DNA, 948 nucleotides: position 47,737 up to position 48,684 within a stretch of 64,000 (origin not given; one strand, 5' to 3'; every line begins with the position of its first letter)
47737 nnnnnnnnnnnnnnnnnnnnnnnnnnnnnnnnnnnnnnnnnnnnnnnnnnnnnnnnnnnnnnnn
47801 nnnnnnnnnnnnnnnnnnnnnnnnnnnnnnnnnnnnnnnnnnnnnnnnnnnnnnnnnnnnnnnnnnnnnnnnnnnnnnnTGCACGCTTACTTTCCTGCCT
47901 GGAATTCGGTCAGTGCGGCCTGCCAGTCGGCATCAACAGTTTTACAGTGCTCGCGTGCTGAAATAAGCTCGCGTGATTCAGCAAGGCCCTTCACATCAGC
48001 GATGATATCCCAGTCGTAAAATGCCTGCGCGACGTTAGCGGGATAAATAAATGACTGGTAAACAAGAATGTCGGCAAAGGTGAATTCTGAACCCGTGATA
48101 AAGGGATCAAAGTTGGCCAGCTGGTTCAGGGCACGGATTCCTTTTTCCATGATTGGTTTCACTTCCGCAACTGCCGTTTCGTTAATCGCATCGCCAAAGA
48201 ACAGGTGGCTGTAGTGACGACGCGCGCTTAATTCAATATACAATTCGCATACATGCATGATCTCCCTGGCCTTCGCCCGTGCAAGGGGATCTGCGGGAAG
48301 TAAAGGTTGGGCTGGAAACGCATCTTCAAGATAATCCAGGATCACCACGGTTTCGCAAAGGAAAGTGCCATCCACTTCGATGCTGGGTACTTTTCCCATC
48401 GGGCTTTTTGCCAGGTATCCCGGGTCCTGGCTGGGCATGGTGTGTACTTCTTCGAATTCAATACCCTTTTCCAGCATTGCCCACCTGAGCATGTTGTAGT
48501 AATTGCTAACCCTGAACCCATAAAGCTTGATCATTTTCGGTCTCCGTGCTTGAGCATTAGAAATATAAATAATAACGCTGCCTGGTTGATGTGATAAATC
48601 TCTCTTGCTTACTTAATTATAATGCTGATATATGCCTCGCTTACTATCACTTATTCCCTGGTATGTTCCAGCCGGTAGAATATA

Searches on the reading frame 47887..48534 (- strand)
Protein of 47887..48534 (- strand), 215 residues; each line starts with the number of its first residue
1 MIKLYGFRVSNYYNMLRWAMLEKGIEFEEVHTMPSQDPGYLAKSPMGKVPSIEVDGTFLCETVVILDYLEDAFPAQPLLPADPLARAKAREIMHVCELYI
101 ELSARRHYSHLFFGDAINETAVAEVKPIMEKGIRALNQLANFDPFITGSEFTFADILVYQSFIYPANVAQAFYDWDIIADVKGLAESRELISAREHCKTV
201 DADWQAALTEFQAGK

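Call 3: search_protein_families(library=pfam, proteins=[window:47887-48534:-], max_evalue=1)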
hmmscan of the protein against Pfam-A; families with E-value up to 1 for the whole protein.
window:47887-48534:- (215 aa): 8 families
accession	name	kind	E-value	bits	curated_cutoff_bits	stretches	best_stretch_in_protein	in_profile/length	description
PF13417.12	GST_N_3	-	2.7e-18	66.5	22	1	4-76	1-74/75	Glutathione S-transferase, N-terminal domain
PF13409.12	GST_N_2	-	8e-13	49.2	25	1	10-71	2-69/70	Glutathione S-transferase, N-terminal domain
PF02798.26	GST_N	-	2.6e-12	47.3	20.9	1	2-70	3-75/76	Glutathione S-transferase, N-terminal domain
PF13410.11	GST_C_2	-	0.0008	19.9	24.9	1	121-165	3-47/69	Glutathione S-transferase, C-terminal domain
PF14497.11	GST_C_3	-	0.008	16.8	21.6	1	124-195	26-95/104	Glutathione S-transferase, C-terminal domain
PF17172.10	GST_N_4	-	0.011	16.8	30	1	34-91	21-76/99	Glutathione S-transferase N-terminal domain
PF00043.30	GST_C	-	0.074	13.8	20.7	1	117-162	19-64/93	Glutathione S-transferase, C-terminal domain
PF22041.1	GST_C_7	-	0.088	13.2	27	1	130-180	68-124/140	Glutathione S-transferase, C-terminal domain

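Call 4: search_protein_families(library=ncbifam, proteins=[window:47887-48534:-], max_evalue=1)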
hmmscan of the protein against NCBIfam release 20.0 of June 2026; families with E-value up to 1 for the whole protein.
window:47887-48534:- (215 aa): 9 families
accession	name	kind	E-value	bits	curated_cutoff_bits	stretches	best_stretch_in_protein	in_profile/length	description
TIGR01262.1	maiA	equivalog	1.6e-14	54.1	171.05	1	4-166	2-173/211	maleylacetoacetate isomerase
NF050814.1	FtsZBindFzlA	equivalog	3.3e-12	46.6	300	1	3-156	6-170/228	FtsZ-binding protein FzlA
NF007831.0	PRK10542.1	equivalog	2.2e-11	43.7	198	1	39-177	42-177/201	glutathione transferase GstA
NF011693.0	PRK15113.1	equivalog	1.1e-09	38.3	150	1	14-154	19-167/214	glutathione transferase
NF007682.0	PRK10357.1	equivalog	1.3e-09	37.9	181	1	3-97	2-98/202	glutathione S-transferase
NF007016.1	PRK09481.1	equivalog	4.3e-09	36.1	314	1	9-98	18-108/209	stringent starvation protein SspA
NF042997.1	bet_ethrase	equivalog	4.4e-05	22.7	440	1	8-90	19-100/273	beta-etherase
NF049950.1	IsopEpoxGlthnTfaseIsoI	equivalog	0.00022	20.9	300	1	24-74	31-79/238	iIsoprene-epoxide--glutathione S-transferase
NF033169.1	lipo_LIC10494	subfamily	0.022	14.1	70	1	7-148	57-157/223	lipoprotein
